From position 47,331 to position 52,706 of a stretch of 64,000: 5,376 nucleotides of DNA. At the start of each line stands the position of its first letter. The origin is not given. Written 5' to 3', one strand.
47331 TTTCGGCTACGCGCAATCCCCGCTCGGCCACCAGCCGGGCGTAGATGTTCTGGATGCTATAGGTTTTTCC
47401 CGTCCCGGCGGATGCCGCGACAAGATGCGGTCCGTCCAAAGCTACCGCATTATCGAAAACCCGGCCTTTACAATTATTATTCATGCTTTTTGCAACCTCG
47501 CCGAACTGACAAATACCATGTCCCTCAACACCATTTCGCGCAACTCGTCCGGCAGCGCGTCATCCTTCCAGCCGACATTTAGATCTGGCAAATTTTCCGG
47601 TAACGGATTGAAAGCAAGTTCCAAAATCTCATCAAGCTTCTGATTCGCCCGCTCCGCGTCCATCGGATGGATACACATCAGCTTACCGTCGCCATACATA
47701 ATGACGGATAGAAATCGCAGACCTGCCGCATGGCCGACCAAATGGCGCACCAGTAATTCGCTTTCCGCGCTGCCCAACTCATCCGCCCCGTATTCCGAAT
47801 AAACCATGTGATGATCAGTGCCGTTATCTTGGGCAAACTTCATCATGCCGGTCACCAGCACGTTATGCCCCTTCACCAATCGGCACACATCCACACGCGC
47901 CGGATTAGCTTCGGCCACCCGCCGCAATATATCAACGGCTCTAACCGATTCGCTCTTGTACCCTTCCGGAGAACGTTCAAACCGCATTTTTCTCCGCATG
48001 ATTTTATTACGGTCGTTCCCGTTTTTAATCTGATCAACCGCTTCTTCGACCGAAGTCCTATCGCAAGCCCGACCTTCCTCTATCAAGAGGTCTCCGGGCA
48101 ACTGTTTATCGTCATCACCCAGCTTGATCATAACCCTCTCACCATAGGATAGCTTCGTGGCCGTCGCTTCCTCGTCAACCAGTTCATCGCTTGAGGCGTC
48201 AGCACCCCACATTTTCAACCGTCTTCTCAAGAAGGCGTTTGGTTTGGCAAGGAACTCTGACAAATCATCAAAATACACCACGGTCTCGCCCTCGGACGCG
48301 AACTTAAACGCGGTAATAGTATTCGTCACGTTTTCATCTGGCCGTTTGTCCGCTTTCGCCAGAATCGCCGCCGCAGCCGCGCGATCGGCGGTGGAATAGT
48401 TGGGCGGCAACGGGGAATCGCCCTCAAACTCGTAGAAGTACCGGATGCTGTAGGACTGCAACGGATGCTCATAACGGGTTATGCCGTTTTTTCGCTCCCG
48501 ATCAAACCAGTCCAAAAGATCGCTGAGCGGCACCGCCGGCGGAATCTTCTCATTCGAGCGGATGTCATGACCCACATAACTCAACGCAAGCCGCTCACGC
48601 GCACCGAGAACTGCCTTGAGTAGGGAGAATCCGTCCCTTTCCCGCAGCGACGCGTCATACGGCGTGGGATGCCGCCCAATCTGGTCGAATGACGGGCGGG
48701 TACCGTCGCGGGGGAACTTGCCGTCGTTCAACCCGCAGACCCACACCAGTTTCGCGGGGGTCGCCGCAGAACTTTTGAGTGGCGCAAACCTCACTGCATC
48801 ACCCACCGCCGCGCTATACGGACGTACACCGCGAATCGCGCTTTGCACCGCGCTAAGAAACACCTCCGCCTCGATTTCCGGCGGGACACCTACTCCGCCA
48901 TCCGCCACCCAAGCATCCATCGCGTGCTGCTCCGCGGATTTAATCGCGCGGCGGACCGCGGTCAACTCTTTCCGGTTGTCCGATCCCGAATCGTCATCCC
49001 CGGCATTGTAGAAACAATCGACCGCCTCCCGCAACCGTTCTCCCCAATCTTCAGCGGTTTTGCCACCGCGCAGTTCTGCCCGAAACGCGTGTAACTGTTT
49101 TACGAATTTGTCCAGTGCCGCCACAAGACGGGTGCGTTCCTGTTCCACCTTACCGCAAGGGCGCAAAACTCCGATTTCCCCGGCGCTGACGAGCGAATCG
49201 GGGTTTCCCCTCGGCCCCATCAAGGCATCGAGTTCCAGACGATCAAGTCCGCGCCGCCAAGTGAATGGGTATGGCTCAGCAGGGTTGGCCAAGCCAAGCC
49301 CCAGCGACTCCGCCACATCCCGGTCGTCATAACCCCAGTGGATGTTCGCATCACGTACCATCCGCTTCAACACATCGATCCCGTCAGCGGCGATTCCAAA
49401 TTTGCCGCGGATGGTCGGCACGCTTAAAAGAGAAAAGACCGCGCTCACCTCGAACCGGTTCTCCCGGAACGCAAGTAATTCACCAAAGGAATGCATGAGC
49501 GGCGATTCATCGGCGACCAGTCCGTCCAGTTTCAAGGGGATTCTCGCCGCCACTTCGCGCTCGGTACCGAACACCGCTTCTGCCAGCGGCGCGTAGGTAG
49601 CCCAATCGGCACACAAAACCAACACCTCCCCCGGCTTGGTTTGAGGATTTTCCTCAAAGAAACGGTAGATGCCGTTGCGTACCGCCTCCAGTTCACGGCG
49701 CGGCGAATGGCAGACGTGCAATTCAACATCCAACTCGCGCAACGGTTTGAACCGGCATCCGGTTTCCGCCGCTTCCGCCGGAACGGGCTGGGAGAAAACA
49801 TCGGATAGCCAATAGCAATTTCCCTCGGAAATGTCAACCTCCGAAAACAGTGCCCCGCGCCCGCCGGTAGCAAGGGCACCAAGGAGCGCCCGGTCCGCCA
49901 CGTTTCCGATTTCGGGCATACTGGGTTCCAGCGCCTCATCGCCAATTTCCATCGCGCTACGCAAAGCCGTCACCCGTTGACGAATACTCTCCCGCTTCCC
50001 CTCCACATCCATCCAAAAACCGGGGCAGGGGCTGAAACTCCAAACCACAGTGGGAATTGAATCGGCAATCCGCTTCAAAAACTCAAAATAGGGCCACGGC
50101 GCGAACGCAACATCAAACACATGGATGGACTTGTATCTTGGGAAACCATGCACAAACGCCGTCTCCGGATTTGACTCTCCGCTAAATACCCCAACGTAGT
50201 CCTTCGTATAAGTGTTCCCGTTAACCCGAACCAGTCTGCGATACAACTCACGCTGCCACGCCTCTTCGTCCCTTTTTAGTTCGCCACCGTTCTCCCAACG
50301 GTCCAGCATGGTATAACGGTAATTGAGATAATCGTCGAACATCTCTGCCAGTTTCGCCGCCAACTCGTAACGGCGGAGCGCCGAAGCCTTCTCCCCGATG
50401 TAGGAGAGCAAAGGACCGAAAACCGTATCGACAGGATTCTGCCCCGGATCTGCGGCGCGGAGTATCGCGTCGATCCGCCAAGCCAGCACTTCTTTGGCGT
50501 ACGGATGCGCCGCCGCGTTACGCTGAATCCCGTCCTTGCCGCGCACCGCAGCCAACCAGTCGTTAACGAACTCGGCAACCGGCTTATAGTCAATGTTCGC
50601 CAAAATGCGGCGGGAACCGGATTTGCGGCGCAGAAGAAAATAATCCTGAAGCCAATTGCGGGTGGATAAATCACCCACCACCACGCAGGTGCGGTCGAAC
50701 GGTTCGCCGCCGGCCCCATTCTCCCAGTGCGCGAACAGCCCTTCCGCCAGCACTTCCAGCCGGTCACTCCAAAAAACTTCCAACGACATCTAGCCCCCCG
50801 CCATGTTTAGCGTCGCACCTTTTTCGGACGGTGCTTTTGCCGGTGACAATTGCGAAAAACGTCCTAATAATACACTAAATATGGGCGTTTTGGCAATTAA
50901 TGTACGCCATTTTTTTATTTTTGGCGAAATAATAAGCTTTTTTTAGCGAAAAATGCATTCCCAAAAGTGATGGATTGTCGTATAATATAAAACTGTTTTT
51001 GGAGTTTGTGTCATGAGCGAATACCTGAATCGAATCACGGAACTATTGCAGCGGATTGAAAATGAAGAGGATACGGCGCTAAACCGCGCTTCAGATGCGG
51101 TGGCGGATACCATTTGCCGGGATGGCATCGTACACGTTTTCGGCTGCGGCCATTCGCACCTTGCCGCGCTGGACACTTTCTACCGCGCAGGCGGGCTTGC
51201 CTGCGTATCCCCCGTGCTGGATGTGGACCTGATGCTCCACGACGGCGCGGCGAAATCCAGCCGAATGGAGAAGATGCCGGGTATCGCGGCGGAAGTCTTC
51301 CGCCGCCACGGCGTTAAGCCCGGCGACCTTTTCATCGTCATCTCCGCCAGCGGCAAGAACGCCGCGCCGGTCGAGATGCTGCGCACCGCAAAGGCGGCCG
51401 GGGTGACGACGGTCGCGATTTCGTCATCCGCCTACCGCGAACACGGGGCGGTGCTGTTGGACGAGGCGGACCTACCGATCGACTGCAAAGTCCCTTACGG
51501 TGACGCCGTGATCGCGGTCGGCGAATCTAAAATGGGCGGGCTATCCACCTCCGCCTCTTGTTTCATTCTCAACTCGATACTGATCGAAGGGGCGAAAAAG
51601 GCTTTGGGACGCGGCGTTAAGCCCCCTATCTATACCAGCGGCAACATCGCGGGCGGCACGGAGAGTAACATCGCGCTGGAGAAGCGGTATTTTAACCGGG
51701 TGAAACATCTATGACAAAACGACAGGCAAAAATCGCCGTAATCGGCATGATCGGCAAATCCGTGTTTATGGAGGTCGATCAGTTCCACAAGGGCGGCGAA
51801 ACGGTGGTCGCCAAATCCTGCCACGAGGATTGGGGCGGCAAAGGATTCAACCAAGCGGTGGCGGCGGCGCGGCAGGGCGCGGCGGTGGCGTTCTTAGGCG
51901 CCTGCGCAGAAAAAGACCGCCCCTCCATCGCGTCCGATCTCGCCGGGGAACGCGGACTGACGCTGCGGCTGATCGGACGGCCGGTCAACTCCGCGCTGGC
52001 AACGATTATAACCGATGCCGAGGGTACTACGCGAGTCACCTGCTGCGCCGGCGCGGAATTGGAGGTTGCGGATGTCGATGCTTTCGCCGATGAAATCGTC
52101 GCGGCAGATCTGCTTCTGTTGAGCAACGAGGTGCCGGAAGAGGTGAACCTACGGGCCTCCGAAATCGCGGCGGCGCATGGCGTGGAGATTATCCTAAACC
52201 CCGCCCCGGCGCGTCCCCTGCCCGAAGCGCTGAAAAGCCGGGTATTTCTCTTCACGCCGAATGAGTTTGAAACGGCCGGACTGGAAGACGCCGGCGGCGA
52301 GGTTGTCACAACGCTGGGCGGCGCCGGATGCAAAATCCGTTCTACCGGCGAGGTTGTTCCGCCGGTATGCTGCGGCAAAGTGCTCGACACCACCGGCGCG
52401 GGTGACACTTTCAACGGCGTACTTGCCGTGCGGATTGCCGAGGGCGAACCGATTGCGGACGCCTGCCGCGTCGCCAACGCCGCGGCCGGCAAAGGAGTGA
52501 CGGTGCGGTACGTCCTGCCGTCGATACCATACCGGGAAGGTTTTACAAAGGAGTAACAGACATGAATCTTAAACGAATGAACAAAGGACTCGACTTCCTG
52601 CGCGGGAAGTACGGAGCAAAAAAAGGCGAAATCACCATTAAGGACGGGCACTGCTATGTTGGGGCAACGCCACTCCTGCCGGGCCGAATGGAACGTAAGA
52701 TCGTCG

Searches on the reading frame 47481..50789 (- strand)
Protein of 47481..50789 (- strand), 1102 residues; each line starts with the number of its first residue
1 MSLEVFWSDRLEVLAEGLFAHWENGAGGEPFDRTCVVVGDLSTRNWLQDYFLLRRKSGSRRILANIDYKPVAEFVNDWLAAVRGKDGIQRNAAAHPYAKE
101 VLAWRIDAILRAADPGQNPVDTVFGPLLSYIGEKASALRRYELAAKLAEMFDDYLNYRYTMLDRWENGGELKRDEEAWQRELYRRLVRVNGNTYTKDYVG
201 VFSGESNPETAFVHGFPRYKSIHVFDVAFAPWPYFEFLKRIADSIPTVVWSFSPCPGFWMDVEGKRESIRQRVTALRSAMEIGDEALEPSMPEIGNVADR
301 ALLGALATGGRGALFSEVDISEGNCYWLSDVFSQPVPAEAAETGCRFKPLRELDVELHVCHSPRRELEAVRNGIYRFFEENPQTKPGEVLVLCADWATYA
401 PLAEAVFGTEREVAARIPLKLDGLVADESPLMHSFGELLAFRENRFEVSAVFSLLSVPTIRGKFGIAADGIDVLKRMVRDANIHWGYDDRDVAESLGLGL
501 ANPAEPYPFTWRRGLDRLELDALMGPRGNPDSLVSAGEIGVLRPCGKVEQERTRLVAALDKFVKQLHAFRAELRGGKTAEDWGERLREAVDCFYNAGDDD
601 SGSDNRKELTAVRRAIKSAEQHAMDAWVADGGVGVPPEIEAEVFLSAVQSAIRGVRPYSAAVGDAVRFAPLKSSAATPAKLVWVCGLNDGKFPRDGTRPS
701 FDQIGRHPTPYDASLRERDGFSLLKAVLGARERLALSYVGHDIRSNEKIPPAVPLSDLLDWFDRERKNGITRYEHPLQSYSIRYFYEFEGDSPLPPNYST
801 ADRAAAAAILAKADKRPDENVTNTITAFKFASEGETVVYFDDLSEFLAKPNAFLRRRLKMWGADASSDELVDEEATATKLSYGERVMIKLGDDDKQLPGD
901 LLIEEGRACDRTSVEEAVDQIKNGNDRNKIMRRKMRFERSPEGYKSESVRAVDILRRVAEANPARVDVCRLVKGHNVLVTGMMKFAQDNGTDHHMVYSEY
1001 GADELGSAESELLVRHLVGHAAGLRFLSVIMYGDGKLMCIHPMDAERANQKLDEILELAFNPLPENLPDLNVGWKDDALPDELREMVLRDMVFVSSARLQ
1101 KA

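Call 8: search_protein_families(library=pfam, proteins=[window:47481-50789:-], max_evalue=0.001)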
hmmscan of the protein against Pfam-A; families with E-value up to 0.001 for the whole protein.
window:47481-50789:- (1102 aa): 1 family
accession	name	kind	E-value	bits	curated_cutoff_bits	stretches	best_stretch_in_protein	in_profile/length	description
PF04257.20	Exonuc_V_gamma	-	1.1e-38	133.7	25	1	3-280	1-266/314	Exodeoxyribonuclease V, gamma subunit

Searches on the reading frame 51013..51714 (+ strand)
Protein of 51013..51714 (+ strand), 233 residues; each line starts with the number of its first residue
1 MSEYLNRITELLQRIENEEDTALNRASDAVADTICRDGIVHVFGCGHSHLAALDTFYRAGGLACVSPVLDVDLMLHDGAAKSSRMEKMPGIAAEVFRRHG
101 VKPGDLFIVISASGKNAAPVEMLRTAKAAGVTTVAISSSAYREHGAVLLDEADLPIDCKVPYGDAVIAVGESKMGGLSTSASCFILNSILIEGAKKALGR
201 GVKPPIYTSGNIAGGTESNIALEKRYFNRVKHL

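Call 8: search_protein_families(library=pfam, proteins=[window:51013-51714:+], max_evalue=0.001)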
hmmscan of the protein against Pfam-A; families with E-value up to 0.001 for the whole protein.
window:51013-51714:+ (233 aa): 3 families
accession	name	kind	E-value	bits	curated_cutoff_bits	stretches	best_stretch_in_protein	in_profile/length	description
PF13580.11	SIS_2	-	3.1e-44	150.8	27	1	3-138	1-138/138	SIS domain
PF10740.15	DUF2529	-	1.4e-06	28.5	22.3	0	86-162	61-135/169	Domain of unknown function (DUF2529)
PF01380.27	SIS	-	0.00043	20.5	25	0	101-139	51-89/131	SIS domain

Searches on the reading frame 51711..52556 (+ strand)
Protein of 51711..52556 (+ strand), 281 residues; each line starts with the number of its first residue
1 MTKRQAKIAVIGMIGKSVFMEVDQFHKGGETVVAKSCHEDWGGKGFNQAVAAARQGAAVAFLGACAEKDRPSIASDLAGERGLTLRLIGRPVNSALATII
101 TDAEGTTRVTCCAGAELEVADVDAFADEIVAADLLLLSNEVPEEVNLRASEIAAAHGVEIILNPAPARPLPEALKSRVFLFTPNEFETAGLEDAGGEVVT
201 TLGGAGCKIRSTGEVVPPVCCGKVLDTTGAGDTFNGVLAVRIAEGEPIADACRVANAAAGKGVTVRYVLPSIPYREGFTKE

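Call 8: search_protein_families(library=pfam, proteins=[window:51711-52556:+], max_evalue=0.001)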
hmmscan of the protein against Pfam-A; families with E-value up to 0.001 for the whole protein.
window:51711-52556:+ (281 aa): 1 family
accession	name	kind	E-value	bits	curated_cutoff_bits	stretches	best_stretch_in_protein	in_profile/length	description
PF00294.29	PfkB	-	4.3e-33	115.4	25.8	1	8-267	4-294/302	pfkB family carbohydrate kinase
